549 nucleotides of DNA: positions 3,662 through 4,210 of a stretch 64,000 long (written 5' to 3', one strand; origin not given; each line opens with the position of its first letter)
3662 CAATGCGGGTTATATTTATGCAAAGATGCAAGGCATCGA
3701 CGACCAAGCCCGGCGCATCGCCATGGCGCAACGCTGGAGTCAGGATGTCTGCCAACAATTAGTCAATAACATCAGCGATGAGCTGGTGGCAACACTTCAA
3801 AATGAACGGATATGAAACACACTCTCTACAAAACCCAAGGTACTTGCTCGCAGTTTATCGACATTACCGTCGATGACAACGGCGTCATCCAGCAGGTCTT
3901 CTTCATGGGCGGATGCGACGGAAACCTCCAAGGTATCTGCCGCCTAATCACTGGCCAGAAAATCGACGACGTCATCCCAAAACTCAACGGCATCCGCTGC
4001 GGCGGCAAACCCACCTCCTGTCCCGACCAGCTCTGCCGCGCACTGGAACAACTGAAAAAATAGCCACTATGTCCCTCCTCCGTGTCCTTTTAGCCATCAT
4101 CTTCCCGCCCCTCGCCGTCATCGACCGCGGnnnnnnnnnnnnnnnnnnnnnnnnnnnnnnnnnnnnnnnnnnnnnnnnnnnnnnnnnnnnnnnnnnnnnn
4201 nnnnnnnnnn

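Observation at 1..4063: Two AT-rich islets separated and followed by diverged direct copies of a decayed pfkB'-TSCPD module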

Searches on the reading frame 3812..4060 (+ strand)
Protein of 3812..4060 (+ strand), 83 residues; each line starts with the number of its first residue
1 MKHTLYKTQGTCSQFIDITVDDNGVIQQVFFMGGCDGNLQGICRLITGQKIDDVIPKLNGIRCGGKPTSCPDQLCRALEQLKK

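Call 6: search_protein_families(library=pfam, proteins=[window:3812-4060:+], max_evalue=0.01)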
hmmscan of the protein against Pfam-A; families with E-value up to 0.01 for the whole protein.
window:3812-4060:+ (83 aa): 1 family
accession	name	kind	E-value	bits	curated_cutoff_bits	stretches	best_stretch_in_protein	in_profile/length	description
PF12637.14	TSCPD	-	9e-31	106.5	22.8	1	6-81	3-87/88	TSCPD domain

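Call 13: find_related_loci(query=window:3812-4060:+, collection=genome_contigs, flank=10000)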
Query window:3812-4060:+ (83 aa) in genome_contigs; peptide patterns used: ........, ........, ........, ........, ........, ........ (x = any residue, [..] = any of these).
600 stretches matched a pattern (row limit reached: there are more); 587 encode a relative of the query (tblastn E <= 1e-3); the best 80 are kept; 80 distinct loci.
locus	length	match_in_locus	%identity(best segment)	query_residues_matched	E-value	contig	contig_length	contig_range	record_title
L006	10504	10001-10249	90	1-83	2e-48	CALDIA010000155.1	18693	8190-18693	MAG TPA_asm: uncultured Bacteroidales bacterium isolate ERR1278073_bin.58_CONCOCT_v1.1_MAG genome assembly, contig: ERZ8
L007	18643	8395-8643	92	1-83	3e-48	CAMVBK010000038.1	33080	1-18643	MAG TPA_asm: uncultured Bacteroidales bacterium isolate SRR8387716_bin.108_metaWRAP_v1.3_MAG genome assembly, contig: ER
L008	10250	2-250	87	1-83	2e-44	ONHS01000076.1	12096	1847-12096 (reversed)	uncultured Bacteroidales bacterium isolate RUG312 genome assembly, contig: scaffold_2827, whole genome shotgun sequence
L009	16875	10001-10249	81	1-83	6e-44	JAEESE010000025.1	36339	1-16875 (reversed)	MAG: Bacteroidaceae bacterium isolate Tb.RUG.375 NODE_4081_length_36339_cov_2.603087, whole genome shotgun sequence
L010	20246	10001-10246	79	1-82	1e-41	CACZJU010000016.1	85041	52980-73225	MAG: uncultured Bacteroidales bacterium isolate RUG12681 genome assembly, contig: RUG12681_asm_16, whole genome shotgun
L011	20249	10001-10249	80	1-83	5e-41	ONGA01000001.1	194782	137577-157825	uncultured Bacteroidales bacterium isolate RUG279 genome assembly, contig: scaffold_12, whole genome shotgun sequence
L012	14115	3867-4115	80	1-83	8e-41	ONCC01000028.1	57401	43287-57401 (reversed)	uncultured Bacteroidales bacterium isolate RUG156 genome assembly, contig: scaffold_319, whole genome shotgun sequence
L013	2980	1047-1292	78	1-82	3e-40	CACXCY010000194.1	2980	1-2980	MAG: uncultured Bacteroidetes bacterium isolate RUG11139 genome assembly, contig: RUG11139_asm_194, whole genome shotgun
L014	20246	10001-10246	78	1-82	1e-39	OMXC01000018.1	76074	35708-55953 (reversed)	uncultured Bacteroidales bacterium isolate RUG061 genome assembly, contig: scaffold_580, whole genome shotgun sequence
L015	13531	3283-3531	75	1-83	1e-39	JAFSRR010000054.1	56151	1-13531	MAG: Bacteroidales bacterium isolate RGIG3412 Goat_Reticulum.Co__c1109266, whole genome shotgun sequence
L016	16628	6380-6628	78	1-83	2e-39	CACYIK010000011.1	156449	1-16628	MAG: uncultured Bacteroidetes bacterium isolate RUG11969 genome assembly, contig: RUG11969_asm_11, whole genome shotgun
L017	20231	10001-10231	82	1-77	4e-39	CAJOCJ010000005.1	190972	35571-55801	uncultured Bacteroidales bacterium isolate Red_deer_1_mag_136 genome assembly, contig: scaffold_147, whole genome shotgu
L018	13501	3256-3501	76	1-82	6e-39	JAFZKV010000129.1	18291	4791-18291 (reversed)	MAG: Bacteroidales bacterium isolate RGIG7858 Water_buffalos_Reticulum-4__c944400, whole genome shotgun sequence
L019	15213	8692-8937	73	1-82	1e-38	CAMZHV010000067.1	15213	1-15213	MAG TPA_asm: uncultured Prevotellaceae bacterium isolate SRR10912539_bin.53_metaWRAP_v1.3_MAG genome assembly, contig: E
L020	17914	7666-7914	72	1-83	5e-38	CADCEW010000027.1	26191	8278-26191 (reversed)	MAG: uncultured Prevotellaceae bacterium isolate RUG14585 genome assembly, contig: RUG14585_asm_27, whole genome shotgun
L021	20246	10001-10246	71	1-82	1e-37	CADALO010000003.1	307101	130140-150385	MAG: uncultured Bacteroidetes bacterium isolate RUG13410 genome assembly, contig: RUG13410_asm_3, whole genome shotgun s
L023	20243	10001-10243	69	1-81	2e-34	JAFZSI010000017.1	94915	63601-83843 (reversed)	MAG: Prevotella sp. isolate RGIG8053 Water_buffalos_Rumen-1__c170378, whole genome shotgun sequence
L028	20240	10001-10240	64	1-81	1e-31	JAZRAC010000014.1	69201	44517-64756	MAG: Bacteroidaceae bacterium isolate T1900045148_TC20190142.MAGScoT_cleanbin_000003 SGB_4940_k141_1221674, whole genome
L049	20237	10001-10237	62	1-81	6e-29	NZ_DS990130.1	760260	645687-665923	Phocaeicola plebeius DSM 17135 Scfld_02_13, whole genome shotgun sequence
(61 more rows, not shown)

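Call 32: search_protein_families(library=padloc, proteins=[window:3812-4060:+], max_evalue=0.001)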
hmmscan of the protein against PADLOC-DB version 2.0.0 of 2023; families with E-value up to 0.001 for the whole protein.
window:3812-4060:+ (83 aa): 0 families

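Call 33: search_protein_families(library=ncbifam, proteins=[window:3812-4060:+], max_evalue=0.001)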
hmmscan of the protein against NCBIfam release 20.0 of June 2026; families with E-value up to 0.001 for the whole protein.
window:3812-4060:+ (83 aa): 1 family
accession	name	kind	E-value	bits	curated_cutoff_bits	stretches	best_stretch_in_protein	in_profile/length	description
TIGR03905.1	TIGR03905_4_Cys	hypoth_equivalog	1.5e-30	105.5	67.7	1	6-81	3-77/78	TIGR03905 family TSCPD domain-containing protein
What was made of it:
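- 3812..4063 (+): TSCPD_B, an intact 83-aa TSCPD protein. Pfam 9e-31 (call 6), NCBIfam TIGR03905 (call 33).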

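Call 36: find_encoding_contigs(protein=window:3812-4060:+, flank=10000, max_places=10)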
Protein window:3812-4060:+ (83 aa): 4 contigs read that carry it; 3 places shown.
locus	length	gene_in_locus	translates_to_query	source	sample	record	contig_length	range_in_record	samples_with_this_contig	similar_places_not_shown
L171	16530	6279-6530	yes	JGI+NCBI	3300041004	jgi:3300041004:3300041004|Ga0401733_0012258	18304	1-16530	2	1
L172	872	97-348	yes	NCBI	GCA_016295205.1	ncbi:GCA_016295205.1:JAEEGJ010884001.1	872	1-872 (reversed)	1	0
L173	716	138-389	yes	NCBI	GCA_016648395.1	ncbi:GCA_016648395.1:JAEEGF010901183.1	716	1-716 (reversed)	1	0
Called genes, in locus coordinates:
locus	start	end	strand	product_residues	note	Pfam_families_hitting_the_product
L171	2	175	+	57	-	?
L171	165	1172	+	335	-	PF14390:DUF4420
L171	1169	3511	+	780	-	PF22879:AIPR_N, PF10592:AIPR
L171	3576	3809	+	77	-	-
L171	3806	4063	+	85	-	PF12637:TSCPD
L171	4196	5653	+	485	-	PF04326:SLFN_AlbA_2, PF13749:HATPase_c_4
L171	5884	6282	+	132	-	-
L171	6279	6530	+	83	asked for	PF12637:TSCPD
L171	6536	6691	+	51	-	PF01679:Pmp3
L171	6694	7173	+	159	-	PF00293:NUDIX, PF14815:NUDIX_4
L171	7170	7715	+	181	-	PF03852:Vsr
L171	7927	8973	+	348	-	PF04205:FMN_bind, PF01613:Flavin_Reduct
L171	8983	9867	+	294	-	PF00135:COesterase, PF20434:BD-FAE, PF07859:Abhydrolase_3, PF12697:Abhydrolase_6, PF02230:Abhydrolase_2 (weak)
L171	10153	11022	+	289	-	PF01633:Choline_kinase, PF01636:APH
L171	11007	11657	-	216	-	PF00753:Lactamase_B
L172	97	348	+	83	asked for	PF12637:TSCPD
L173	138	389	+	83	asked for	PF12637:TSCPD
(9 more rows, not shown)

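Call 45: search_protein_families(library=pfam, proteins=[L007:5103-8324:+, L007:9715-10851:+, L007:11527-13434:+, L007:13629-15029:+, L007:15145-15990:+, L008:1536-2969:+, L008:3427-4056:+, L006:7639-9951:+, L006:4218-6002:+, L006:3001-4212:+], max_evalue=0.001)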
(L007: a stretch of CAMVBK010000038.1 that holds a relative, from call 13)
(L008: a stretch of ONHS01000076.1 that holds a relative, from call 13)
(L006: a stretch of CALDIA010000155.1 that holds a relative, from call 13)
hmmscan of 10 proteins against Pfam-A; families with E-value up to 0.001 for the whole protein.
L007:5103-8324:+ (1074 aa): 7 families
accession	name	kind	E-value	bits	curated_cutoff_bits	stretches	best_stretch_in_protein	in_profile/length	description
PF04851.21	ResIII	-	2.1e-33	116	22.5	1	335-496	5-164/164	Type III restriction enzyme, res subunit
PF11907.13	DUF3427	-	1.7e-24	87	27.7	1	891-1067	95-275/280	Domain of unknown function (DUF3427)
PF00271.37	Helicase_C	-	5e-11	43.3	23.5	1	572-675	5-109/110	Helicase conserved C-terminal domain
PF13091.12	PLDc_2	-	1.2e-10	41.8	27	1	159-291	9-132/132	PLD-like domain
PF18766.7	SWI2_SNF2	-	9.5e-09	35.7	26.7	1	337-524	1-184/221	SWI2/SNF2 ATPase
PF00270.35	DEAD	-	2.6e-07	30.9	26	1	350-495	10-161/167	DEAD/DEAH box helicase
PF09565.16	RE_NgoFVII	-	1.4e-06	28.1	23.8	1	206-264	65-125/162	NgoFVII restriction endonuclease N-terminal PLD domain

L007:9715-10851:+ (379 aa): 2 families
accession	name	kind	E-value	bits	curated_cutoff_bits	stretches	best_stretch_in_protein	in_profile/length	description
PF13784.11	Fic_N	-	1.6e-24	86.2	26.7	1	40-118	3-81/82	Fic/DOC family N-terminal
PF02661.23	Fic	-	1.3e-18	68.1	24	1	126-230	2-93/93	Fic/DOC family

L007:11527-13434:+ (636 aa): 2 families
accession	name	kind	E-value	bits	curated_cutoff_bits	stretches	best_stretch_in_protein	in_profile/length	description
PF14903.11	WG_beta_rep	-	3.3e-39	133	25.6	3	232-265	2-35/35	WG containing repeat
PF03544.19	TonB_C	-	5.9e-14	52.7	24.6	1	552-627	3-78/79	Gram-negative bacterial TonB protein C-terminal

L007:13629-15029:+ (467 aa): 4 families
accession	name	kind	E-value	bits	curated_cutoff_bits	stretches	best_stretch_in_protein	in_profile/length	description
PF01637.24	ATPase_2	-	1.3e-14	55.1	33.2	1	4-213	4-224/225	ATPase domain predominantly from Archaea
PF13173.12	AAA_14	-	7.6e-09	36.1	27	1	21-181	3-128/129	AAA domain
PF13191.12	AAA_16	-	7.4e-06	27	32.6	1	2-126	3-155/167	AAA ATPase domain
PF00004.35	AAA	-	0.00088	20.2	21.2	0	23-154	1-116/131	ATPase family associated with various cellular activities (AAA)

L007:15145-15990:+ (282 aa): 1 family
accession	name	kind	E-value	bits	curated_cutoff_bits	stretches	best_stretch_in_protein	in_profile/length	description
PF00497.25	SBP_bac_3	-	3.7e-27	95.1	26.4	1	56-279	1-130/132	Bacterial extracellular solute-binding proteins, family 3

L008:1536-2969:+ (478 aa): 4 families
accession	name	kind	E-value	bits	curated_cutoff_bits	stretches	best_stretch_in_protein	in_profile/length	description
PF01637.24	ATPase_2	-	1.5e-14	54.8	33.2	1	11-217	4-223/225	ATPase domain predominantly from Archaea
PF13173.12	AAA_14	-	1.2e-06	28.9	27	1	28-185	3-127/129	AAA domain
PF03008.20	DUF234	-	3.8e-05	24.5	22.5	1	342-419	19-92/100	Archaea bacterial proteins of unknown function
PF13191.12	AAA_16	-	0.00011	23.2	32.6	0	7-48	1-45/167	AAA ATPase domain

L008:3427-4056:+ (210 aa): 0 families

L006:7639-9951:+ (771 aa): 2 families
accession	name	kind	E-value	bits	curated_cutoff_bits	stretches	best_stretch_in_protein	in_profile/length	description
PF09823.15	DUF2357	-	5.5e-41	140.9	23.3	1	76-323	2-251/251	Domain of unknown function (DUF2357)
PF04411.18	PDDEXK_7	-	1.1e-27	97.5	22.1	1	351-543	2-163/164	PD-(D/E)XK nuclease superfamily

L006:4218-6002:+ (595 aa): 0 families

L006:3001-4212:+ (404 aa): 1 family
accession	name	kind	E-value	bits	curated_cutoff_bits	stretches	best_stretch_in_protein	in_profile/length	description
PF00145.23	DNA_methylase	-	1.5e-65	222.2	22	1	6-395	1-322/324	C-5 cytosine-specific DNA methylase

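Call 48: search_solved_structures(query=window:3812-4060:+, max_evalue=0.01)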
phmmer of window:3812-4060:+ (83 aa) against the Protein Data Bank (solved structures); distinct sequences matched with E-value up to 0.01: 0.

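Call 58: search_protein_families(library=pfam, proteins=[L012:306-2135:+, L012:4128-4544:+, L012:4547-5599:+], max_evalue=0.001)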
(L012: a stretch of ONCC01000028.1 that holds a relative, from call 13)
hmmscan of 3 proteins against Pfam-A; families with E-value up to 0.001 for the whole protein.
L012:306-2135:+ (610 aa): 1 family
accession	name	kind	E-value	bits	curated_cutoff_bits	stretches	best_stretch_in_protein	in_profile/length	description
PF03577.20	Peptidase_C69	-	8.4e-78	262.6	23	2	106-504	78-401/402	Peptidase family C69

L012:4128-4544:+ (139 aa): 2 families
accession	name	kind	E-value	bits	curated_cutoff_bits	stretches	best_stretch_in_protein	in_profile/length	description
PF02021.23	UPF0102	-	5.4e-25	88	23.6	1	29-118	1-80/80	Uncharacterised protein family UPF0102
PF08378.17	NERD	-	8e-08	33.2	22.1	1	26-81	2-63/111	Nuclease-related domain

L012:4547-5599:+ (351 aa): 2 families
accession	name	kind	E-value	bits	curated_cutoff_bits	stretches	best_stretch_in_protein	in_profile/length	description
PF08800.15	BT4734-like_N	-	1.7e-27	96.6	22.4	1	68-188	3-131/134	BT4734-like, N-terminal domain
PF08707.16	PriCT_2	-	1.8e-07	31.8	22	1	238-315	2-77/77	Primase C terminal 2 (PriCT-2)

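Call 59: search_protein_families(library=pfam, proteins=[L012:5648-7951:+, L012:7956-9017:-, L012:9707-10567:+, L012:10666-11472:+, L012:11785-12981:+, L011:11053-11724:+, L011:12203-13384:+, L011:13809-14711:-, L011:15606-17141:-], max_evalue=0.001)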
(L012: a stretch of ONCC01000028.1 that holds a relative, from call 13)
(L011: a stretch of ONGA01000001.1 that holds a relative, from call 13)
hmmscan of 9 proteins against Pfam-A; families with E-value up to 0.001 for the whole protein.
L012:5648-7951:+ (768 aa): 0 families

L012:7956-9017:- (353 aa): 0 families

L012:9707-10567:+ (287 aa): 1 family
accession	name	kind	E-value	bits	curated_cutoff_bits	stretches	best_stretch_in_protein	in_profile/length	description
PF01263.26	Aldose_epim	-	2e-19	70.6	27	1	3-161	5-188/299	Aldose 1-epimerase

L012:10666-11472:+ (269 aa): 0 families

L012:11785-12981:+ (399 aa): 0 families

L011:11053-11724:+ (224 aa): 1 family
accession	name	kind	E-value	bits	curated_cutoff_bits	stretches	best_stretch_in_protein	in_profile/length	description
PF04343.18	DUF488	-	9.2e-21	75.1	22.2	1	58-171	2-117/121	Domain of unknown function DUF488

L011:12203-13384:+ (394 aa): 1 family
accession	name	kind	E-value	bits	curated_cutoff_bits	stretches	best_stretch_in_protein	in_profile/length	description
PF22557.2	DuOB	-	5.7e-17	62.9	27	1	3-213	2-209/210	Dual OB-containing domain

L011:13809-14711:- (300 aa): 0 families

L011:15606-17141:- (511 aa): 9 families
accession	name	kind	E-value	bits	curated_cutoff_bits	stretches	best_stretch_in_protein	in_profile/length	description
PF01078.27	Mg_chelatase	-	1e-96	322.7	20.3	1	192-396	1-204/207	Magnesium chelatase, subunit ChlI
PF13541.12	ChlI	-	7.2e-44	149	27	1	19-140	1-121/121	Subunit ChlI of Mg-chelatase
PF13335.12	Mg_chelatase_C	-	2.2e-33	115.1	26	1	406-502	2-94/94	Magnesium chelatase, subunit ChlI C-terminal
PF07728.20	AAA_5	-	5.3e-11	43.1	22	1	216-352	2-125/139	AAA domain (dynein-related subfamily)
PF00493.29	MCM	-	6.4e-08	32.4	23.3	1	290-358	113-180/224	MCM P-loop domain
PF00158.32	Sigma54_activat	-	0.00015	21.9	20.2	0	285-348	80-141/168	Sigma-54 interaction domain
PF05496.18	RuvB_N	-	0.00023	21.4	27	0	295-329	81-115/159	Holliday junction DNA helicase RuvB P-loop domain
PF05362.19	Lon_C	-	0.00037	20.6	21.1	1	60-150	94-187/205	Lon protease (S16) C-terminal proteolytic domain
PF13671.12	AAA_33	-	0.00065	20.5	27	0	217-253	3-39/143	AAA domain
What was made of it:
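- Tried and rejected: Integrase near TSCPD in L011 and L012: none, despite a BT4734-like/PriCT_2 primase gene in L012 (calls 58, 59).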

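Call 69: search_protein_families(library=pfam, proteins=[L028:6126-9989:+, L023:9270-9998:+, L049:9158-9892:+, L015:2297-3256:+, L021:9053-9934:+, L017:8891-9892:+], max_evalue=0.001)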
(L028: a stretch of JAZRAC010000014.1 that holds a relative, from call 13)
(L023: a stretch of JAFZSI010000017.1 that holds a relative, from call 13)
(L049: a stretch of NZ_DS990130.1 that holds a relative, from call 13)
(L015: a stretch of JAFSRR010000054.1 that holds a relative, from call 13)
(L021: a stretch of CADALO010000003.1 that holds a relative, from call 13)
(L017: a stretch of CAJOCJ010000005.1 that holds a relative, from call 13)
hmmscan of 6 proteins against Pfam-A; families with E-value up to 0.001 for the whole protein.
L028:6126-9989:+ (1288 aa): 2 families
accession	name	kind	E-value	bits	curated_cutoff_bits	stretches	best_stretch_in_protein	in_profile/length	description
PF00728.28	Glyco_hydro_20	-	2.2e-102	343.4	22.3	1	175-537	1-347/348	Glycosyl hydrolase family 20, catalytic domain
PF02838.20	Glyco_hydro_20b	-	4.4e-17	63.4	26.1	1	38-171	2-123/124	Glycosyl hydrolase family 20, domain 2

L023:9270-9998:+ (243 aa): 2 families
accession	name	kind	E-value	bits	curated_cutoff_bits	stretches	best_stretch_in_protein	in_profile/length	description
PF01709.26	Transcrip_reg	-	1.9e-55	187.4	27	1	79-238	1-160/160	TACO1/YebC second and third domain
PF20772.2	TACO1_YebC_N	-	5.5e-27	94.5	36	1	4-74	2-73/73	TACO1/YebC protein N-terminal domain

L049:9158-9892:+ (245 aa): 2 families
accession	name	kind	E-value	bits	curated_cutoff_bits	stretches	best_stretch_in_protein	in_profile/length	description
PF01709.26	Transcrip_reg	-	1.1e-50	171.9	27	1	79-238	1-160/160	TACO1/YebC second and third domain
PF20772.2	TACO1_YebC_N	-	7.8e-26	90.8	36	1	4-74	2-73/73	TACO1/YebC protein N-terminal domain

L015:2297-3256:+ (320 aa): 3 families
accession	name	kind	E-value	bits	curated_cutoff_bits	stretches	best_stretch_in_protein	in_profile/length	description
PF00561.26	Abhydrolase_1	-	2.1e-27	96.8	25.8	1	70-304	2-244/245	alpha/beta hydrolase fold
PF12697.13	Abhydrolase_6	-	6.3e-24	86.3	26.3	1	71-310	1-216/217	Alpha/beta hydrolase family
PF12146.15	Hydrolase_4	-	5.7e-08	32.8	27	1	72-178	8-122/239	Serine aminopeptidase, S33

L021:9053-9934:+ (294 aa): 4 families
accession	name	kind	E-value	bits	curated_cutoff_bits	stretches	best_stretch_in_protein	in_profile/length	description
PF00561.26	Abhydrolase_1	-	3.3e-24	86.3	25.8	1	30-277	1-243/245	alpha/beta hydrolase fold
PF12146.15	Hydrolase_4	-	9.7e-15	54.9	27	1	29-137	4-114/239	Serine aminopeptidase, S33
PF12697.13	Abhydrolase_6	-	1.9e-11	45.5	26.3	1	32-282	1-214/217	Alpha/beta hydrolase family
PF02129.25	Peptidase_S15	-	0.00012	22.3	23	1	94-272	91-260/262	X-Pro dipeptidyl-peptidase (S15 family)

L017:8891-9892:+ (334 aa): 8 families
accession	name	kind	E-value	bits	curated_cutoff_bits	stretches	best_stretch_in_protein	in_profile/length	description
PF02661.23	Fic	-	8.2e-19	68.7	24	1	106-203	2-93/93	Fic/DOC family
PF13412.12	HTH_24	-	5e-06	26.4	21.9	1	276-319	5-48/48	Winged helix-turn-helix DNA-binding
PF08279.18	HTH_11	-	3.8e-05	23.9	25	1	275-328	1-54/55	HTH domain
PF12802.13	MarR_2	-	8e-05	23.2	27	1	276-322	7-54/61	MarR family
PF11994.14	DUF3489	-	0.00033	21.1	29.5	1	278-322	11-55/68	Protein of unknown function (DUF3489)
PF01978.25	TrmB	-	0.00052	20.2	25.6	0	282-326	17-60/68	Sugar-specific transcriptional regulator TrmB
PF08280.17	HTH_Mga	-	0.00081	19.8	23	0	275-313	6-44/59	M protein trans-acting positive regulator (MGA) HTH domain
PF08220.18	HTH_DeoR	-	0.00083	19.5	21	0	275-321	1-47/57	DeoR-like helix-turn-helix domain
